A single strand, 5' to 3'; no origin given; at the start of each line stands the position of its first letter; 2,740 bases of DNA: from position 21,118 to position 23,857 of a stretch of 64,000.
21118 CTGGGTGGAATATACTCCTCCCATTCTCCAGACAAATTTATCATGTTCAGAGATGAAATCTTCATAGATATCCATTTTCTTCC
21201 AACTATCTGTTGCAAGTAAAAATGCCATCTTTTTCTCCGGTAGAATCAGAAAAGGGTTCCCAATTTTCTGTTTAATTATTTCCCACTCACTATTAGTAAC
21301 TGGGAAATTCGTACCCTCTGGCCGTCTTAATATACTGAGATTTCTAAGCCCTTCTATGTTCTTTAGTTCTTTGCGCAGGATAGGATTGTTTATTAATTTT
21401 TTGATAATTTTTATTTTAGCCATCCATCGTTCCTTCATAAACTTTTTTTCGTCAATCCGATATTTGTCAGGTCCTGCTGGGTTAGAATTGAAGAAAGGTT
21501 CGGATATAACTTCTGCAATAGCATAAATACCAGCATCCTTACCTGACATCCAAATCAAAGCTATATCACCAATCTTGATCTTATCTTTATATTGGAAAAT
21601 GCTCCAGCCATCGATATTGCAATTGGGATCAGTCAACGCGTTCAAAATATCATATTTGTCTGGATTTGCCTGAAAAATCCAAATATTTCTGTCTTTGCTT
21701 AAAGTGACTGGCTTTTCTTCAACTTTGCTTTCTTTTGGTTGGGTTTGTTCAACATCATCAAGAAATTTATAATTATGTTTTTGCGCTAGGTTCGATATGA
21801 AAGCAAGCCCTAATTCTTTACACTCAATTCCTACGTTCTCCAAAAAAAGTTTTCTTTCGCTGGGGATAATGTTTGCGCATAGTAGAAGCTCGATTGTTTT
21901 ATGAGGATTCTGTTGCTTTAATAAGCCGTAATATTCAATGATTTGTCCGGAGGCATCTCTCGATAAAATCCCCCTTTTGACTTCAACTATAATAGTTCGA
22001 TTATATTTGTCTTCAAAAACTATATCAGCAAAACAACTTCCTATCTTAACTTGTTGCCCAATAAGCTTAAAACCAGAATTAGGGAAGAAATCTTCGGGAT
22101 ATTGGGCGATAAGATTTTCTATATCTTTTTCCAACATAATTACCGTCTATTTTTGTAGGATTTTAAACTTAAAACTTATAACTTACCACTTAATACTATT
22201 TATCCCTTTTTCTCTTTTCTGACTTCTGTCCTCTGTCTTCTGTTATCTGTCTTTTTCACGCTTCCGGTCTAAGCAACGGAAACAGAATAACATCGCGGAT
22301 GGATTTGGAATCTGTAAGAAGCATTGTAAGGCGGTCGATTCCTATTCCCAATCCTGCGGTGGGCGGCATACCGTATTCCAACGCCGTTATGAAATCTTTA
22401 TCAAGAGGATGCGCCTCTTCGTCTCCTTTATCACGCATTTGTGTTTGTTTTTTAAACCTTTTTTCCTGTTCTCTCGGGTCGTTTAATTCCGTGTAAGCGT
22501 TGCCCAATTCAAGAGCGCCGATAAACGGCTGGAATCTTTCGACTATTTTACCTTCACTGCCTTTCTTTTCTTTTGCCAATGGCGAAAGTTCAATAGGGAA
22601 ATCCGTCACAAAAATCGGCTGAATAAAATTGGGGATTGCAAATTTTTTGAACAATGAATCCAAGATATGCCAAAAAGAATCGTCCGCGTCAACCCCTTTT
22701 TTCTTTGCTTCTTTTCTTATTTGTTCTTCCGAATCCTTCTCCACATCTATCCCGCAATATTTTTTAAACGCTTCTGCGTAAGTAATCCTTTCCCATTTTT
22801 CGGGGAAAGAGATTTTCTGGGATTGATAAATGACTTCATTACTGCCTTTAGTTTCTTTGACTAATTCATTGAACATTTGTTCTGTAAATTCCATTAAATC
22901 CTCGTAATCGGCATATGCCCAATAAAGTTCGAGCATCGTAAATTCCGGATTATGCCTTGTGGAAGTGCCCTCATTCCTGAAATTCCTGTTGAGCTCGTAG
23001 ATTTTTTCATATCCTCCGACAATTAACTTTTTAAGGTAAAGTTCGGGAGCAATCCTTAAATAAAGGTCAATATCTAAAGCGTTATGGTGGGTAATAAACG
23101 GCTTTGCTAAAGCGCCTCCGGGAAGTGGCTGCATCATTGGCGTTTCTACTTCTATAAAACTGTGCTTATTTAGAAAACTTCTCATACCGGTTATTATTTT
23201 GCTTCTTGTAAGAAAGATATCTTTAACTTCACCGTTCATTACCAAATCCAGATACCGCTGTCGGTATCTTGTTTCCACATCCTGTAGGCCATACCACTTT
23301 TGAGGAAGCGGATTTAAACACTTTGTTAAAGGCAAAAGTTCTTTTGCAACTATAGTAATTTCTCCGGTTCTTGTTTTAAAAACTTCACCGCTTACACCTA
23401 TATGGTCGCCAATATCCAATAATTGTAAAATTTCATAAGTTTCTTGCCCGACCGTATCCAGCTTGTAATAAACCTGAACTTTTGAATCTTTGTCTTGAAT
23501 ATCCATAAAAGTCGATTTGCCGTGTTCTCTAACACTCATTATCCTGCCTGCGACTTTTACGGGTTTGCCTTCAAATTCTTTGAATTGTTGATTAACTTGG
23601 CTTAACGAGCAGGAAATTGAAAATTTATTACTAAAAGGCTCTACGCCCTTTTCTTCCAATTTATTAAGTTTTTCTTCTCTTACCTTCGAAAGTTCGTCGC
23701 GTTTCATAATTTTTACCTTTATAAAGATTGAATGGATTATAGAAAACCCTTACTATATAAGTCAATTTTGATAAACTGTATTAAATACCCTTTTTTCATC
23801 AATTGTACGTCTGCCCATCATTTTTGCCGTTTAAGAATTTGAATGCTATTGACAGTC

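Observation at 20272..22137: Stand-alone nuclease-EVE fusion protein: candidate modification-dependent (type IV-like) restriction/defence enzyme with a large unknown C-terminal domain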

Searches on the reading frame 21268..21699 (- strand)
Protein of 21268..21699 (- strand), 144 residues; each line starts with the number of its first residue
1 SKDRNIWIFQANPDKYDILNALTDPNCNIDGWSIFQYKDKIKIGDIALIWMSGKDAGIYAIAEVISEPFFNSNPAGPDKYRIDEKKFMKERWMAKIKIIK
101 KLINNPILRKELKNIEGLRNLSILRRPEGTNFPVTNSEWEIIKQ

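Call 75: search_solved_structures(query=window:21268-21699:-, max_evalue=10, show_alignments=4)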
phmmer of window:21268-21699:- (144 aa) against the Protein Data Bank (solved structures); distinct sequences matched with E-value up to 10: 4.
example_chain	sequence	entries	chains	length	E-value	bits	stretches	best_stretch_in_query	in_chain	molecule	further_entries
6wvs_A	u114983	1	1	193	0.26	14.5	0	116-143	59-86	DeNovoTIM15 hyperstable de novo TIM barrel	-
6yqx_A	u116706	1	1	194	0.75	13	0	116-143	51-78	de novo designed TIM barrel DeNovoTIM13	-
7p12_A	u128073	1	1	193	0.77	13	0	116-143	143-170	DeNovoTIM13-SB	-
2y9f_A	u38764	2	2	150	1.9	11.7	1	46-93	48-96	HEMOLYTIC LECTIN LSLA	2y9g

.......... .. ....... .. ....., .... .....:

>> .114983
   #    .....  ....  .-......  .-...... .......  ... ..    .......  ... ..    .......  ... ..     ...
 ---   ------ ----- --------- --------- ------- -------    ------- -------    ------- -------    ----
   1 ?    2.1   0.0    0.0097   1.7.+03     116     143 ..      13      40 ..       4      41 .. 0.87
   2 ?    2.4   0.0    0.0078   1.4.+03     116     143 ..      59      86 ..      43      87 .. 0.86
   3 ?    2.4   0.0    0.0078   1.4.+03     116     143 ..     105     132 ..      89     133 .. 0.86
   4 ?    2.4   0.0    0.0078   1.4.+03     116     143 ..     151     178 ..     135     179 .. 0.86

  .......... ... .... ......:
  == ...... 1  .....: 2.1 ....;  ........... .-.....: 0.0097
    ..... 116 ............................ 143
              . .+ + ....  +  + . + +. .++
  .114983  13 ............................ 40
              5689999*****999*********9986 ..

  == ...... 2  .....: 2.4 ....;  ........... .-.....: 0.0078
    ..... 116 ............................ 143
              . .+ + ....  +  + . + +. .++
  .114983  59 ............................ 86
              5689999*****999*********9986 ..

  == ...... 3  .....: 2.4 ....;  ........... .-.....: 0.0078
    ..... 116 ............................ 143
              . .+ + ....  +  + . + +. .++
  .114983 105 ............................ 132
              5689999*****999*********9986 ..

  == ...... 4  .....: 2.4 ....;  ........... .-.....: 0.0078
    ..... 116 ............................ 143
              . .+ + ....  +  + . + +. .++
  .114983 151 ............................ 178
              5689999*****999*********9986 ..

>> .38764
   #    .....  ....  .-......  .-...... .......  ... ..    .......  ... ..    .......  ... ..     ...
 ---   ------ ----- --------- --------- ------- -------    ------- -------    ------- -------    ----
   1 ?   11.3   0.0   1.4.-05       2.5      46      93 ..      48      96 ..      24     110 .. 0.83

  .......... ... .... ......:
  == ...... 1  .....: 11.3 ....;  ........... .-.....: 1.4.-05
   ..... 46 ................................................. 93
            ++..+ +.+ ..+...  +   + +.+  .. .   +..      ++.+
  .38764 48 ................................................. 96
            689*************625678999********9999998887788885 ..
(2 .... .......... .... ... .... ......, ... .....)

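Call 81: search_solved_structures(query=A7, max_evalue=10, show_alignments=5)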
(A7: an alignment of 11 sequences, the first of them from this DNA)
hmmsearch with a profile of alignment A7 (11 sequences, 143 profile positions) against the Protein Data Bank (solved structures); distinct sequences matched with E-value up to 10: 8.
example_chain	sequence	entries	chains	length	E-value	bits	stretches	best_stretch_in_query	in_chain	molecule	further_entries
2gbs_A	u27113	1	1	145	9.5e-09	38.7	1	5-141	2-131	Hypothetical protein Rpa0253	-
2ar1_A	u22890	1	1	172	6.2e-08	36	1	2-141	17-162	hypothetical protein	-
2eve_A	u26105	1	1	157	2.3e-07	34.2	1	5-141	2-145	hypothetical protein PSPTO5229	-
2g2x_A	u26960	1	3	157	1e-05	28.8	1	5-141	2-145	hypothetical protein PP5205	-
1zce_A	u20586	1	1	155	0.0009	22.5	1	4-139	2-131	hypothetical protein Atu2648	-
6yqx_A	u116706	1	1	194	0.012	18.9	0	115-143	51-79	de novo designed TIM barrel DeNovoTIM13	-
7p12_A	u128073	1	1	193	0.023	17.9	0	115-143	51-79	DeNovoTIM13-SB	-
6wvs_A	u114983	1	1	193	0.17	15.2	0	115-143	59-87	DeNovoTIM15 hyperstable de novo TIM barrel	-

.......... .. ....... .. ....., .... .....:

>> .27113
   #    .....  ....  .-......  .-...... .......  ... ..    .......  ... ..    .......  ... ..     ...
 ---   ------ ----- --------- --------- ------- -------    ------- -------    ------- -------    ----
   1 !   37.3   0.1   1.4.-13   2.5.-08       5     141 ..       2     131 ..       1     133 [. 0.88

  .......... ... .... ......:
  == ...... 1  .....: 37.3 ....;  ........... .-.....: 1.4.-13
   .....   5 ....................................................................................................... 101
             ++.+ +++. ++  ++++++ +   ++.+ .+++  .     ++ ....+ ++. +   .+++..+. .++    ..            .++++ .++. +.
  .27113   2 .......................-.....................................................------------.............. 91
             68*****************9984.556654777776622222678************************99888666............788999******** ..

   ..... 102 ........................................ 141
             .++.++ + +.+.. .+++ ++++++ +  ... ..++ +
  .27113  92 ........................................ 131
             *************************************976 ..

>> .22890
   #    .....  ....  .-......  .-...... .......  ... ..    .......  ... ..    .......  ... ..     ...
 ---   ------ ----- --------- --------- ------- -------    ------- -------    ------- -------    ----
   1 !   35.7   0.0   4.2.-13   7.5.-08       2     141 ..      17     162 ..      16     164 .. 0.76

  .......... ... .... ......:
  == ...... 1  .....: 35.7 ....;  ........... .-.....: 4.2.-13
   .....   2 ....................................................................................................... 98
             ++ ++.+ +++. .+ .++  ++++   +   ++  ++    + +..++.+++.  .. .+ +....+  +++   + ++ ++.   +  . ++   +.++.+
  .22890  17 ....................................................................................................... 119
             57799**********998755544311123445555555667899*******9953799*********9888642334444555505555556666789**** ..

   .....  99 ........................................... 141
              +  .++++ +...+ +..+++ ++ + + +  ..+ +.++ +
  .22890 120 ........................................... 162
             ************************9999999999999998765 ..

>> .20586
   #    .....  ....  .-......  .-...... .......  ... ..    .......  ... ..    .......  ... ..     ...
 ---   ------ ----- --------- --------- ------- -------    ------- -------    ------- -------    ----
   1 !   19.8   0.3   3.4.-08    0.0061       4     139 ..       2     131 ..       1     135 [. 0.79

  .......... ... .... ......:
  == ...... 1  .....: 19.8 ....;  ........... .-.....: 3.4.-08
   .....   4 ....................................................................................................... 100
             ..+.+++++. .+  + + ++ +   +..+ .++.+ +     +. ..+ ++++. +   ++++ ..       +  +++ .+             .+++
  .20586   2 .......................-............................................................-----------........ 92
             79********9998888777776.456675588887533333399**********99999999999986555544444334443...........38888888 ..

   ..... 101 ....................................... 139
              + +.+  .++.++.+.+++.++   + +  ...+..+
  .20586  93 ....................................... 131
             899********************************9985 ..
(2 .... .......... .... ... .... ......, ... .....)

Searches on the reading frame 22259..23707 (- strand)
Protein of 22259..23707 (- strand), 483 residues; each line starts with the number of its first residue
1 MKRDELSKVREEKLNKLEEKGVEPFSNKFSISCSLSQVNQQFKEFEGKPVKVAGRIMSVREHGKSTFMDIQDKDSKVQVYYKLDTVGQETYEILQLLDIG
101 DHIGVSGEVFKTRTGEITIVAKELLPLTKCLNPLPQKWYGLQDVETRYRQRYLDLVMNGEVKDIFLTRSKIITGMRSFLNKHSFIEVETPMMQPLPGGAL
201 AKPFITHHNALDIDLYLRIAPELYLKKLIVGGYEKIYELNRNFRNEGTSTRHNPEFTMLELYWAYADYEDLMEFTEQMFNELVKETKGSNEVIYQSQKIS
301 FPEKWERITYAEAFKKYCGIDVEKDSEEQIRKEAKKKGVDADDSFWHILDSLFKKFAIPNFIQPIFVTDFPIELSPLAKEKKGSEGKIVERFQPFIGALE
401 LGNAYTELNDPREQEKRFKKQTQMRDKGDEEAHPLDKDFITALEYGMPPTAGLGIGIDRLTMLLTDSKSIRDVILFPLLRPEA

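Call 38: find_related_loci(query=window:22259-23707:-, collection=genome_contigs, flank=6000)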
Query window:22259-23707:- (483 aa) in genome_contigs; peptide patterns used: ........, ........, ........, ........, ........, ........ (x = any residue, [..] = any of these).
600 stretches matched a pattern (row limit reached: there are more); 596 encode a relative of the query (tblastn E <= 1e-3); the best 80 are kept; 80 distinct loci.
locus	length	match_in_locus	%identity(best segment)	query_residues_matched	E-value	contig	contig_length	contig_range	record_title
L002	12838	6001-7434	53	5-481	2e-174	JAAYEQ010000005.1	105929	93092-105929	MAG: Syntrophomonadaceae bacterium isolate AS07pgkLD_164 3661_AS07, whole genome shotgun sequence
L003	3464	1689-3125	52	5-481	1e-180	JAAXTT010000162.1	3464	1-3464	MAG: Peptococcaceae bacterium isolate W4_Combined_metabat1_111 W4_Combined_metabat1_111_NODE_25894, whole genome shotgun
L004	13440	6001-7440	52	6-480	2e-171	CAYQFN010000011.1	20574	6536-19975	MAG TPA_asm: uncultured Thermotogae bacterium isolate SRP141559_co1_153 genome assembly, contig: NODE_1232_length_20574_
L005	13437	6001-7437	51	4-481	1e-170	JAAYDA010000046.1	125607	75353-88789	MAG: Syntrophomonadaceae bacterium isolate AS06rmzACSIP_514 484111_AS06, whole genome shotgun sequence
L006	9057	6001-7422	52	9-481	9e-170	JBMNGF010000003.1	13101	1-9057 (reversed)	MAG: Syntrophaceticus sp. isolate SBF912LR0HQ0155 contig_10621, whole genome shotgun sequence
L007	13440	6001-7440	51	4-481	3e-169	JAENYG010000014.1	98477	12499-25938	MAG: Syntrophomonas sp. isolate B5_bin.5 B5_bin5_NODE_99_length_98477_cov_53.456849, whole genome shotgun sequence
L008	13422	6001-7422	52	10-480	2e-169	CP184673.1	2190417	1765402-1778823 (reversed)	Atrimonadaceae bacterium G-SL-SR-0-11 chromosome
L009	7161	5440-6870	51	5-480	5e-169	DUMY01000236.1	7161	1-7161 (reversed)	MAG TPA_asm: Syntrophomonadaceae bacterium isolate AS05jafATM_105 74742_AS05, whole genome shotgun sequence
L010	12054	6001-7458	52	4-482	1e-168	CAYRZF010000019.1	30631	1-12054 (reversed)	MAG TPA_asm: uncultured bacterium isolate SRP119689_co1_180 genome assembly, contig: NODE_1842_length_30631_cov_18.10524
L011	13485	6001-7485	50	4-482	6e-167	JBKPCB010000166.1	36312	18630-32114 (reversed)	MAG: Candidatus Methylomirabilota bacterium isolate GB_EKS_MAG_00063 GB_EKS_000001075986, whole genome shotgun sequence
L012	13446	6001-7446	50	5-480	1e-166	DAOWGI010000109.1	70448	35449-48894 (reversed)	MAG TPA_asm: candidate division FCPU426 bacterium isolate CSMAG_1987 CSMAG_1987_k141_3731974_length_70448_cov_19.7338, w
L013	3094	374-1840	51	1-480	3e-175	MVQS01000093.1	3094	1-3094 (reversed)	MAG: Syntrophaceae bacterium PtaB.Bin038 A4E67_contig000093, whole genome shotgun sequence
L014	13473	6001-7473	49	1-482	2e-165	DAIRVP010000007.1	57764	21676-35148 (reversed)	MAG TPA_asm: Candidatus Rokuibacteriota bacterium isolate CTOTU27893 NODE_31_length_57764_cov_7.546899, whole genome sho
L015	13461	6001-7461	49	4-483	2e-165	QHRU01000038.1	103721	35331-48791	MAG: Candidatus Rokuibacteriota bacterium isolate AR7 14_0929_02_30cm_scaffold_40_curated, whole genome shotgun sequence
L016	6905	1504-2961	52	7-481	2e-165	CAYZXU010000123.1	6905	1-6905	MAG TPA_asm: uncultured Desulfobacteraceae bacterium isolate SRP141559_co1_202 genome assembly, contig: NODE_6878_length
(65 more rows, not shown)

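Call 58: find_encoding_contigs(protein=window:22259-23707:-, flank=6000, max_places=10)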
Protein window:22259-23707:- (483 aa): 11 contigs read that carry it; 7 places shown.
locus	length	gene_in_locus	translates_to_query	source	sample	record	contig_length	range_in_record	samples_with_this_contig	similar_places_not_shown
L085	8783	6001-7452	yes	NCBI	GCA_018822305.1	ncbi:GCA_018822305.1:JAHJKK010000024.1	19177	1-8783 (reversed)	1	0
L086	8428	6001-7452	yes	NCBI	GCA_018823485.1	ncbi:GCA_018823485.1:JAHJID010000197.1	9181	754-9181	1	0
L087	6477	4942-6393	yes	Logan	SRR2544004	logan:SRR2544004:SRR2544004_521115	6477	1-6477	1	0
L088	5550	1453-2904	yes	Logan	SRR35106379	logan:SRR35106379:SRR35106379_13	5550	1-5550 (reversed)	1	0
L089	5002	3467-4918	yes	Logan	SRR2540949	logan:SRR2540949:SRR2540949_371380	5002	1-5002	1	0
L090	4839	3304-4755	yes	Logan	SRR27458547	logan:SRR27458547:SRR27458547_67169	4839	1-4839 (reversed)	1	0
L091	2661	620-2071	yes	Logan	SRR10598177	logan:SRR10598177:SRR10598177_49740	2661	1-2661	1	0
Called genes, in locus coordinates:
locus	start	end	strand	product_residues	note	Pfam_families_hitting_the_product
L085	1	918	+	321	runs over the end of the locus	PF19777:DUF6263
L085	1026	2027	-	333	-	PF07885:Ion_trans_2, PF02254:TrkA_N, PF02080:TrkA_C, PF06241:Castor_Poll_mid (weak)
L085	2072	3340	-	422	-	PF01676:Metalloenzyme, PF10143:PhosphMutase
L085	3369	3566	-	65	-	PF01165:Ribosomal_S21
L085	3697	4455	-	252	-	PF27030:AbpE_bact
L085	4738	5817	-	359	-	-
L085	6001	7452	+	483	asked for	PF01336:tRNA_anti-codon, PF00152:tRNA-synt_2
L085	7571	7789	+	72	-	-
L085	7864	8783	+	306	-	PF01878:EVE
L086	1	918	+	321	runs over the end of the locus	PF19777:DUF6263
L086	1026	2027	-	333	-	PF07885:Ion_trans_2, PF02254:TrkA_N, PF02080:TrkA_C, PF06241:Castor_Poll_mid (weak)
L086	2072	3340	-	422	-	PF01676:Metalloenzyme, PF10143:PhosphMutase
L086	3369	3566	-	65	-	PF01165:Ribosomal_S21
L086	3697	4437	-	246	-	PF27030:AbpE_bact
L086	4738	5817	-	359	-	-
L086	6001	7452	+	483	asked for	PF01336:tRNA_anti-codon, PF00152:tRNA-synt_2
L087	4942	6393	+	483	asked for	PF01336:tRNA_anti-codon, PF00152:tRNA-synt_2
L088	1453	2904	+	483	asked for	PF01336:tRNA_anti-codon, PF00152:tRNA-synt_2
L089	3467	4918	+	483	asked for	PF01336:tRNA_anti-codon, PF00152:tRNA-synt_2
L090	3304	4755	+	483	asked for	PF01336:tRNA_anti-codon, PF00152:tRNA-synt_2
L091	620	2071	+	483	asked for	PF01336:tRNA_anti-codon, PF00152:tRNA-synt_2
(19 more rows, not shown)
